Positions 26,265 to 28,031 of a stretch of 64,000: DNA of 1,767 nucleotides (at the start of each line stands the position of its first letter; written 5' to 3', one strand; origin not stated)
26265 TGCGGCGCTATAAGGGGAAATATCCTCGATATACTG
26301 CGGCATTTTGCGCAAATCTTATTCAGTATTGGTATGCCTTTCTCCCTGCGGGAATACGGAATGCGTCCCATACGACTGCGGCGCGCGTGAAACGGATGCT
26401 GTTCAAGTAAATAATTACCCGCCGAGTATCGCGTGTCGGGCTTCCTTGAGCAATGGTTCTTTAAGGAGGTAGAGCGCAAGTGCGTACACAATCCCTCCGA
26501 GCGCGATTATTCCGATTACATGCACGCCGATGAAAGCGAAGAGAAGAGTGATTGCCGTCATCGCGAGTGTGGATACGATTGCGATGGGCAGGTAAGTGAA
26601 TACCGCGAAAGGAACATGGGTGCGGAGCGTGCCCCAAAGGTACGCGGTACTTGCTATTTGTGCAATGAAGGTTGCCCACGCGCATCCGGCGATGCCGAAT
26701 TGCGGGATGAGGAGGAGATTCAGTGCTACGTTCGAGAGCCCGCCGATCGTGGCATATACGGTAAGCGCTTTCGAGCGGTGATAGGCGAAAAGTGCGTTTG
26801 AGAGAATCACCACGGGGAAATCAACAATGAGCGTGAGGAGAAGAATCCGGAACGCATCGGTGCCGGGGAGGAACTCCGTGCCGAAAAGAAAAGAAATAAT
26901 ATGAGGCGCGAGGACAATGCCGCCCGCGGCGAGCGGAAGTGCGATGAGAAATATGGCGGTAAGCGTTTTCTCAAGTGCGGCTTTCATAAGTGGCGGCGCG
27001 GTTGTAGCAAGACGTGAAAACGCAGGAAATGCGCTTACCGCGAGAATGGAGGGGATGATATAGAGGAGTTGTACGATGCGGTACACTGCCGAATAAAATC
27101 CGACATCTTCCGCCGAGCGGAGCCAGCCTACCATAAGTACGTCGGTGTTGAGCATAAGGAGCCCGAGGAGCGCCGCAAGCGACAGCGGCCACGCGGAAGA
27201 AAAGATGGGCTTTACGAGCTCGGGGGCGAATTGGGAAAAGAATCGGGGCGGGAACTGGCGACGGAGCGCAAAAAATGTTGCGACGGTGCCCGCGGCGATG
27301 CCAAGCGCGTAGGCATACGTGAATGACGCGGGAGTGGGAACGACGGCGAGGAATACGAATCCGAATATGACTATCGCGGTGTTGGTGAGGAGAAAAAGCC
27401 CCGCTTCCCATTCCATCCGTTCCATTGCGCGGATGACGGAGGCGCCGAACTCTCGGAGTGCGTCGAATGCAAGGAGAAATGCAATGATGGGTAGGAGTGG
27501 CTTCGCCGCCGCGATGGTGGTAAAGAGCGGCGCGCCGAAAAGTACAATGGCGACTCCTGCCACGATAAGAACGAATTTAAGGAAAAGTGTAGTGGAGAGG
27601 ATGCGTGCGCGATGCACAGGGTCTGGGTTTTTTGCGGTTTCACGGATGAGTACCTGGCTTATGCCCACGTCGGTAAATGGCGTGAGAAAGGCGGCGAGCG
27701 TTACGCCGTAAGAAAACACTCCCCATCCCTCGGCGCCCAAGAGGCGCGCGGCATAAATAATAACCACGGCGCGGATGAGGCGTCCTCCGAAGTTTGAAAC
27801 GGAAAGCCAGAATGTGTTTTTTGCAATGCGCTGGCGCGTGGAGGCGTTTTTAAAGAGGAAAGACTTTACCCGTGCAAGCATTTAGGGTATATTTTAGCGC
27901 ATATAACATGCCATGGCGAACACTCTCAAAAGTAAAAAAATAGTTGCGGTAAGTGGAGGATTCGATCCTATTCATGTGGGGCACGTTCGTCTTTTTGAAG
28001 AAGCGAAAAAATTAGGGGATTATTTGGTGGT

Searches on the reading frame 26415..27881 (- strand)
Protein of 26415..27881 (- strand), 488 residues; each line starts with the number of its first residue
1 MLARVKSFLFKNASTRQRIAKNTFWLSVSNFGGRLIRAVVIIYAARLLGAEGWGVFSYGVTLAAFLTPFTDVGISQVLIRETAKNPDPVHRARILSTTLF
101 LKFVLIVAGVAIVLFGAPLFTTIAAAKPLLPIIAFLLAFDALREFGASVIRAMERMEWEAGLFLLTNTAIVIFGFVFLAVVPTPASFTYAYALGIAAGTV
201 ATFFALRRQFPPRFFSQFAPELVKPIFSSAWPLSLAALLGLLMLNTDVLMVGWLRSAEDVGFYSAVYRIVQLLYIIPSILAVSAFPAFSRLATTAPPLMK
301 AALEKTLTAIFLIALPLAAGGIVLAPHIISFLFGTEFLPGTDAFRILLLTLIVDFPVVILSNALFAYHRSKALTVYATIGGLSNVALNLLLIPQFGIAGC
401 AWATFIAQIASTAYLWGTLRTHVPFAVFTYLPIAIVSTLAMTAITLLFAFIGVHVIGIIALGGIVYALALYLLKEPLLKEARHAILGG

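Call 28: find_encoding_contigs(protein=window:26415-27881:-, flank=10000, max_places=10)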
Protein window:26415-27881:- (488 aa): no gene with exactly this product is on record in the collection.

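Call 40: search_protein_families(library=pfam, proteins=[window:26415-27881:-], max_evalue=0.001)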
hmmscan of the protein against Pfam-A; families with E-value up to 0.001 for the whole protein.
window:26415-27881:- (488 aa): 3 families
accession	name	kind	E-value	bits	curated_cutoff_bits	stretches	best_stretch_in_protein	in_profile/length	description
PF01943.22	Polysacc_synt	-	1.3e-36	126.9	28.2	1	20-291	2-273/274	Polysaccharide biosynthesis protein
PF13440.11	Polysacc_synt_3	-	1.3e-20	74.3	23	1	45-339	3-290/293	Polysaccharide biosynthesis protein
PF03023.19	MurJ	-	7.6e-10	38.4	27.4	1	99-459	68-433/451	Lipid II flippase MurJ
